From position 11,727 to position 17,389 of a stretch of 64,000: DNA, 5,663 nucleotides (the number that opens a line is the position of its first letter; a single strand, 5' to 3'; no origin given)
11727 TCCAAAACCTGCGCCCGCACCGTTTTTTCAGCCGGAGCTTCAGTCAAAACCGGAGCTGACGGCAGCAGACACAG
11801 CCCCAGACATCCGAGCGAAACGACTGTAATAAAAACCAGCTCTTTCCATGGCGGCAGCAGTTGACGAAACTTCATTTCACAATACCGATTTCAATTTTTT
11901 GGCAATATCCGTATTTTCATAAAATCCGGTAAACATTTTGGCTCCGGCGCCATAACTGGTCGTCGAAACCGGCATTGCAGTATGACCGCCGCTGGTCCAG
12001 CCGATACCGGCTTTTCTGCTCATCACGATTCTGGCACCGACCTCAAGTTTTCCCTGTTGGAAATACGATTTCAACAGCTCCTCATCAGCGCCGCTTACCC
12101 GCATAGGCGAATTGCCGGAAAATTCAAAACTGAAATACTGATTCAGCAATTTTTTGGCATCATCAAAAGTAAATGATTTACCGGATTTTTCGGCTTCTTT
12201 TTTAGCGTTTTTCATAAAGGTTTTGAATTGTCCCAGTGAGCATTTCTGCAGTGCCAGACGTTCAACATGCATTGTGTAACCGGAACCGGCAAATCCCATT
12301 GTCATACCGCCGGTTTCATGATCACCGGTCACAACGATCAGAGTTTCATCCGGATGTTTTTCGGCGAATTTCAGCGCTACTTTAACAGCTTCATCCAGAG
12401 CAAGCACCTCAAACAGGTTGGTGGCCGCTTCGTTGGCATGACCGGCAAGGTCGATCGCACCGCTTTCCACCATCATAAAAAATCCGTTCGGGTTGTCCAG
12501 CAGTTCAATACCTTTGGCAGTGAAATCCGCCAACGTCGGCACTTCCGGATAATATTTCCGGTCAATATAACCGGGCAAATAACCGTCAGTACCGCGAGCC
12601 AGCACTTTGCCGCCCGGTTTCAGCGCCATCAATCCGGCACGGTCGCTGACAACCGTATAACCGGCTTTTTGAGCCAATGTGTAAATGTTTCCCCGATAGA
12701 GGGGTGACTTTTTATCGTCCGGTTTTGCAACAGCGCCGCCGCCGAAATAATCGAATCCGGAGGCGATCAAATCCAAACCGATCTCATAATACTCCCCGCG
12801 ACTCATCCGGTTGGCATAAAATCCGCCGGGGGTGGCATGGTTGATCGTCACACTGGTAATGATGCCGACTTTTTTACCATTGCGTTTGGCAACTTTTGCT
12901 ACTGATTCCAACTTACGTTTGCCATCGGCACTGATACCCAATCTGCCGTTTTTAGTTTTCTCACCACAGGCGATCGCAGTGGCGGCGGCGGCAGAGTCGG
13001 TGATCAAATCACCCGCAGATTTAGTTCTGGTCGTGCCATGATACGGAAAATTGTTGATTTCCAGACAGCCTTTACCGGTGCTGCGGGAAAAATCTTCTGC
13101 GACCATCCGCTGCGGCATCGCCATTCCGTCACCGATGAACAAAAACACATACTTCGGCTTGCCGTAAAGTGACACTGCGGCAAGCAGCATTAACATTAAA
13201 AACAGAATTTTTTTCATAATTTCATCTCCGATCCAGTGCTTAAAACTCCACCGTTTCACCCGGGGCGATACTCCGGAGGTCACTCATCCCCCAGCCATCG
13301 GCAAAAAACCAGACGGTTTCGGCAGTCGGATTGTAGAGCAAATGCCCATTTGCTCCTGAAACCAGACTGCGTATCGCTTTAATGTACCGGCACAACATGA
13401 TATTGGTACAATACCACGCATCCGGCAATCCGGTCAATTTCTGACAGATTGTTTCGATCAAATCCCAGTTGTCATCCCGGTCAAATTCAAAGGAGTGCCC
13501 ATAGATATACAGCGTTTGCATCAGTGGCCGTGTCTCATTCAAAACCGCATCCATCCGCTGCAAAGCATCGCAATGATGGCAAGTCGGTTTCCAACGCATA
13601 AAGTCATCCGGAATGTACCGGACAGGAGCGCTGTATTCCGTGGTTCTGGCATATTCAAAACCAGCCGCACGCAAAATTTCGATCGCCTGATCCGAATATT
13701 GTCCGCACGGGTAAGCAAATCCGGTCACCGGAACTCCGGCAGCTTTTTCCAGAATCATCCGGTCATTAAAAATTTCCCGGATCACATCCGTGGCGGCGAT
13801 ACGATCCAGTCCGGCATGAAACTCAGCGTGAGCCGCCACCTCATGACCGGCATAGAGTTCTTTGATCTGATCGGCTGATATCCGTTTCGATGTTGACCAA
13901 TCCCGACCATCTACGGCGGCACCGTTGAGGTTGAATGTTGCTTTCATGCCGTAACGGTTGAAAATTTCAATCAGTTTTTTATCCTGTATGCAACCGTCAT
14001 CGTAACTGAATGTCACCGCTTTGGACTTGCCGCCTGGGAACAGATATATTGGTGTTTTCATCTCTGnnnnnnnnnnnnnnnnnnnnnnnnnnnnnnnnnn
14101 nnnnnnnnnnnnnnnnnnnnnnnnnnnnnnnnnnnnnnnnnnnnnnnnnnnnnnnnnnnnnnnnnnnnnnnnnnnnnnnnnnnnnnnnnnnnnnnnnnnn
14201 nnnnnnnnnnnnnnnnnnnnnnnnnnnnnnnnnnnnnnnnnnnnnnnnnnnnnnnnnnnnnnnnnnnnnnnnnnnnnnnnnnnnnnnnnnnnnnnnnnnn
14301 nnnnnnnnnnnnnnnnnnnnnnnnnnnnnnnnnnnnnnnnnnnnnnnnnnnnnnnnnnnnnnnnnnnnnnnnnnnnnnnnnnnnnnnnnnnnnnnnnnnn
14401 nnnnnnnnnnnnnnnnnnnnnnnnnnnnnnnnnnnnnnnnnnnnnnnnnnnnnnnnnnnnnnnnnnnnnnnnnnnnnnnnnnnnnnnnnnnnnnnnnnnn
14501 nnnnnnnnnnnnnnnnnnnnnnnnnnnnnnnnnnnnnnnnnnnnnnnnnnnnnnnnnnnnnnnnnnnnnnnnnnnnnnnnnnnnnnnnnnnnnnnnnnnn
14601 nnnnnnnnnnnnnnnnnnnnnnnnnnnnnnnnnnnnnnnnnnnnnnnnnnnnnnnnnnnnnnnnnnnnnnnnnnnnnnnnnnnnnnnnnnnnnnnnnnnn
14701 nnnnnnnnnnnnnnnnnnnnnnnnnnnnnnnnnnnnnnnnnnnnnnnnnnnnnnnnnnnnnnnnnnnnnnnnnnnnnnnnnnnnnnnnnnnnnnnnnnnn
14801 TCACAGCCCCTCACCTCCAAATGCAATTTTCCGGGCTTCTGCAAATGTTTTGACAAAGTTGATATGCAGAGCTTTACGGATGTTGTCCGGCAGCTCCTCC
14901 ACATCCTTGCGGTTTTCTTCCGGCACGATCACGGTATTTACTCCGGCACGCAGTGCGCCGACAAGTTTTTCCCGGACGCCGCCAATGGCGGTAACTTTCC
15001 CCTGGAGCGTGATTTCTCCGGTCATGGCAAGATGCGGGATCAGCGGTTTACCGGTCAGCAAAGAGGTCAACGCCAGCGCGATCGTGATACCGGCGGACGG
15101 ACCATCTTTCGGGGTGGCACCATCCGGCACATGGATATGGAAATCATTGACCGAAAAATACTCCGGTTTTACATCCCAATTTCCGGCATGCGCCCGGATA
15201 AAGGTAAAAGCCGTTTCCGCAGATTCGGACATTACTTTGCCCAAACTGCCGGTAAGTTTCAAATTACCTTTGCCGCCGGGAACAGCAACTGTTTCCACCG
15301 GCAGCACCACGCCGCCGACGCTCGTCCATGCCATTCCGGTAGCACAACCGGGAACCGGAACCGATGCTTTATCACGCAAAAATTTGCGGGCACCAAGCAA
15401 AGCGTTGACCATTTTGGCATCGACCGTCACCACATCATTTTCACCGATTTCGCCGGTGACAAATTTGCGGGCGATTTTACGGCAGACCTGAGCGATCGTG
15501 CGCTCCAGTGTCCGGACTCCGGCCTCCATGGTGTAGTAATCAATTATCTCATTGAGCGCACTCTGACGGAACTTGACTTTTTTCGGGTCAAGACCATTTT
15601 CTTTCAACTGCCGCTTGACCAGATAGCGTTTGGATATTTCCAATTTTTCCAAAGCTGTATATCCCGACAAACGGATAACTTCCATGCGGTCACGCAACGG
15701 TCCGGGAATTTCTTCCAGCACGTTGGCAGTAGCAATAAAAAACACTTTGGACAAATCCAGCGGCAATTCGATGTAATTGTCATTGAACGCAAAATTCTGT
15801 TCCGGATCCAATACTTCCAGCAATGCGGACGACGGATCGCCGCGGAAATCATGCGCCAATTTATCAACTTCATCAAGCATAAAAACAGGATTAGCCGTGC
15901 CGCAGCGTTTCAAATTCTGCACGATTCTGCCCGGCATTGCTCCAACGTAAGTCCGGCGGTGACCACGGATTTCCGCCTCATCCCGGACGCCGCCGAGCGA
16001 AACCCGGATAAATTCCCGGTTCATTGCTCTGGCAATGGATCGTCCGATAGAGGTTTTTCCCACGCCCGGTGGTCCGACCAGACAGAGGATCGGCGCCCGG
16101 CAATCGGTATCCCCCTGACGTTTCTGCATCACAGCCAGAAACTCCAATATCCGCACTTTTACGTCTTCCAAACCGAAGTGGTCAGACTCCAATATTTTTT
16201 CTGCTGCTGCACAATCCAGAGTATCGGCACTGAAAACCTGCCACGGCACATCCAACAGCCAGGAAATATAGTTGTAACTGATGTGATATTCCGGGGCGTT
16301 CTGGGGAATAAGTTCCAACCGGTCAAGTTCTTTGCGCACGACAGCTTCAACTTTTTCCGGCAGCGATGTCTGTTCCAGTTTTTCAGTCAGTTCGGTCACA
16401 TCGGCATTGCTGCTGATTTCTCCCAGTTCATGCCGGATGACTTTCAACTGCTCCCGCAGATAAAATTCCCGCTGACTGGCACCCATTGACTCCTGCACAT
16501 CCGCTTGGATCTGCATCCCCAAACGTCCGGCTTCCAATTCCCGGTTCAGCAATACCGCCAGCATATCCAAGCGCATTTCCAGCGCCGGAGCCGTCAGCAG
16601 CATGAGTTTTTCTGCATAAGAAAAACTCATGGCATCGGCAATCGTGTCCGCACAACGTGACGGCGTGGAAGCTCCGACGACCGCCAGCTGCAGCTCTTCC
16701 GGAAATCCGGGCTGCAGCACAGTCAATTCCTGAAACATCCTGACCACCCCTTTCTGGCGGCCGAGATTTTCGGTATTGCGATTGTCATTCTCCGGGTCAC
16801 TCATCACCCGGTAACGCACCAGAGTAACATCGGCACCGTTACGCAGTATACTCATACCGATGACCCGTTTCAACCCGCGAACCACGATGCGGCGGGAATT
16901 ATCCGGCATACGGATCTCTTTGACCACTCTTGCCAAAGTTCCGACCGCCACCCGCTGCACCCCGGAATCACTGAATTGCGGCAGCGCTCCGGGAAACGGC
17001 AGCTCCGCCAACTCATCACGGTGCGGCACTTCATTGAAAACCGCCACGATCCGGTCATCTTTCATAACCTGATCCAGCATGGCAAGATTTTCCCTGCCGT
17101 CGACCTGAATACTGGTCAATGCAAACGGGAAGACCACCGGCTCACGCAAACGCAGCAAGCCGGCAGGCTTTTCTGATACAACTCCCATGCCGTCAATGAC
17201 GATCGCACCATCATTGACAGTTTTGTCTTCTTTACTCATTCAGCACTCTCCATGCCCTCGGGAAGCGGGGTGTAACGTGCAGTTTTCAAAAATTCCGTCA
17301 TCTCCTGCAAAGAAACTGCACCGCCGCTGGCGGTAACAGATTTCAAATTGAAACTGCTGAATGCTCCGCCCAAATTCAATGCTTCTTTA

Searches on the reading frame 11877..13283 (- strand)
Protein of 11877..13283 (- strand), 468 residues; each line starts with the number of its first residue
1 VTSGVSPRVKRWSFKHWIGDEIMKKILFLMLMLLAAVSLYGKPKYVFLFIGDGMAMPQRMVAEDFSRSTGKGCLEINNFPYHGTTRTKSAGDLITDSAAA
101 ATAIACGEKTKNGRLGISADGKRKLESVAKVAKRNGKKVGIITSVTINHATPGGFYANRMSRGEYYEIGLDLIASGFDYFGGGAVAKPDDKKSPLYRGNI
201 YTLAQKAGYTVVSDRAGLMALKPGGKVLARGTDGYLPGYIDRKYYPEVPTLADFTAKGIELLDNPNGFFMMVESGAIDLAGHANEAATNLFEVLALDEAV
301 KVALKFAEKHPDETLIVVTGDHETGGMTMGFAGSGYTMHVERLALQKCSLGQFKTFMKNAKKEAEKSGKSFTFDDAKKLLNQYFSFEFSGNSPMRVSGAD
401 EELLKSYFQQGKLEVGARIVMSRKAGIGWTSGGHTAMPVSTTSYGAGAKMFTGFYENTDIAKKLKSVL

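Call 24: search_protein_families(library=ncbifam, proteins=[window:11877-13283:-], max_evalue=0.00001)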
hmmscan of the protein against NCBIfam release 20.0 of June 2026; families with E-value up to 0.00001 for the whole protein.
window:11877-13283:- (468 aa): 1 family
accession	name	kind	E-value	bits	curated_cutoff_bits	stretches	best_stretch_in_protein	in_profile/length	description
NF007810.0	PRK10518.1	equivalog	1.7e-34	119.4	540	2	246-323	323-400/482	alkaline phosphatase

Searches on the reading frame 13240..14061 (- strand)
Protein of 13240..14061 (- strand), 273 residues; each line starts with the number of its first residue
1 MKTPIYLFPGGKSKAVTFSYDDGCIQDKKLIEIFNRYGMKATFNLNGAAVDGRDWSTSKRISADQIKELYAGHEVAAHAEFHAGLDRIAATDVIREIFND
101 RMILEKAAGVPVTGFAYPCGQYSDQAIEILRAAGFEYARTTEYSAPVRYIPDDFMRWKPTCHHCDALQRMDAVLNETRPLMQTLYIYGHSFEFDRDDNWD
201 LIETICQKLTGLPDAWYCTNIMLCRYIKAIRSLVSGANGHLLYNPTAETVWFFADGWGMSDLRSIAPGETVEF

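Call 24: search_protein_families(library=ncbifam, proteins=[window:13240-14061:-], max_evalue=0.00001)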
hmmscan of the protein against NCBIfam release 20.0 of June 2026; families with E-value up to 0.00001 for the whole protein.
window:13240-14061:- (273 aa): 5 families
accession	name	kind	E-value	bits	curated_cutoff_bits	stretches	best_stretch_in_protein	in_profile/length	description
TIGR02764.1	spore_ybaN_pdaB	equivalog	2.2e-10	40.6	237.4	1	12-137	6-123/191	polysaccharide deacetylase family sporulation protein PdaB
TIGR02873.1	spore_ylxY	hypoth_equivalog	7.8e-08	31.9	391.5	1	28-130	101-195/268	probable sporulation protein, polysaccharide deacetylase family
NF050820.1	PolSacchBiosHfsH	equivalog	2.5e-07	30.6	400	1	15-140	35-160/249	oligosaccharide deacetylase HfsH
TIGR03006.1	pepcterm_polyde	equivalog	3.2e-07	29.8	276.2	1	28-139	37-143/272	XrtA system polysaccharide deacetylase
TIGR04243.1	nodulat_NodB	equivalog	7.9e-06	25.5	240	0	15-136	3-119/197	chitooligosaccharide deacetylase NodB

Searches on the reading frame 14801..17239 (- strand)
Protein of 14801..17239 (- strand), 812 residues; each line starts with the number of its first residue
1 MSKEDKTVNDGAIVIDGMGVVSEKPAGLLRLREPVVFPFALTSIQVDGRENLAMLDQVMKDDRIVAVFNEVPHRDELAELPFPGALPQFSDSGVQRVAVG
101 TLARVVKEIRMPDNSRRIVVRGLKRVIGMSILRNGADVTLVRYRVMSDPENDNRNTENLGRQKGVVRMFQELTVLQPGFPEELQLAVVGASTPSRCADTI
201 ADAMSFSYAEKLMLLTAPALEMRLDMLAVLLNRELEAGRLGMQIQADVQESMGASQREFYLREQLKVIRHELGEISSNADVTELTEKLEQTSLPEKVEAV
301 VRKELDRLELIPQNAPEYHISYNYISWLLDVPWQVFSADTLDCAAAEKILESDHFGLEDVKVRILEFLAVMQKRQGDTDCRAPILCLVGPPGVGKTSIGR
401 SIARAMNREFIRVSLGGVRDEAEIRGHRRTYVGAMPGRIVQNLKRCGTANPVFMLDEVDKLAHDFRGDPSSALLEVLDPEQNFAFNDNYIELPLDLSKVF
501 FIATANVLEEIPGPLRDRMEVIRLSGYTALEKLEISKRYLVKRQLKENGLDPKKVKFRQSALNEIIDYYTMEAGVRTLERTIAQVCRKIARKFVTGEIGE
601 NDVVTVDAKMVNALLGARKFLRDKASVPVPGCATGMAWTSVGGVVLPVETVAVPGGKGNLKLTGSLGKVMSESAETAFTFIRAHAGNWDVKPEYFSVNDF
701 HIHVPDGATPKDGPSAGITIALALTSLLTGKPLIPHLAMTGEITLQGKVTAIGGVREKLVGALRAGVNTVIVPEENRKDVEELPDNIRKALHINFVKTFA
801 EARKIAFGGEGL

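Call 11: search_protein_families(library=pfam, proteins=[window:14801-17239:-], max_evalue=0.001)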
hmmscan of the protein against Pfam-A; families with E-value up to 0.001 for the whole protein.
window:14801-17239:- (812 aa): 10 families
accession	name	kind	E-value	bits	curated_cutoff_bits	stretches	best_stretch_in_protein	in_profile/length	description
PF05362.19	Lon_C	-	1.1e-74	250.9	21.1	1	606-806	2-202/205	Lon protease (S16) C-terminal proteolytic domain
PF00004.35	AAA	-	4e-24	86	21.2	1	385-524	1-128/131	ATPase family associated with various cellular activities (AAA)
PF22667.2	Lon_lid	-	2.9e-22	78.5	27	1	546-597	1-52/57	Lon protease AAA+ ATPase lid domain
PF02190.22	LON_substr_bdg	-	5e-19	69.4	28.7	1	28-233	4-200/200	ATP-dependent protease La (LON) substrate-binding domain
PF07728.20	AAA_5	-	1.3e-08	35.4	22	1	385-519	2-139/139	AAA domain (dynein-related subfamily)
PF13541.12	ChlI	-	2.5e-06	27.8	27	1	655-776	7-121/121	Subunit ChlI of Mg-chelatase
PF13401.12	AAA_22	-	1.4e-05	25.8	27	1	382-467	5-97/130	AAA domain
PF05496.18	RuvB_N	-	0.00022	21.5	27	0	353-413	8-64/159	Holliday junction DNA helicase RuvB P-loop domain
PF13191.12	AAA_16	-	0.00033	21.6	32.6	0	381-413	23-55/167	AAA ATPase domain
PF08298.17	AAA_PrkA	-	0.00076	19.1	25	0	351-409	58-112/358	PrkA AAA domain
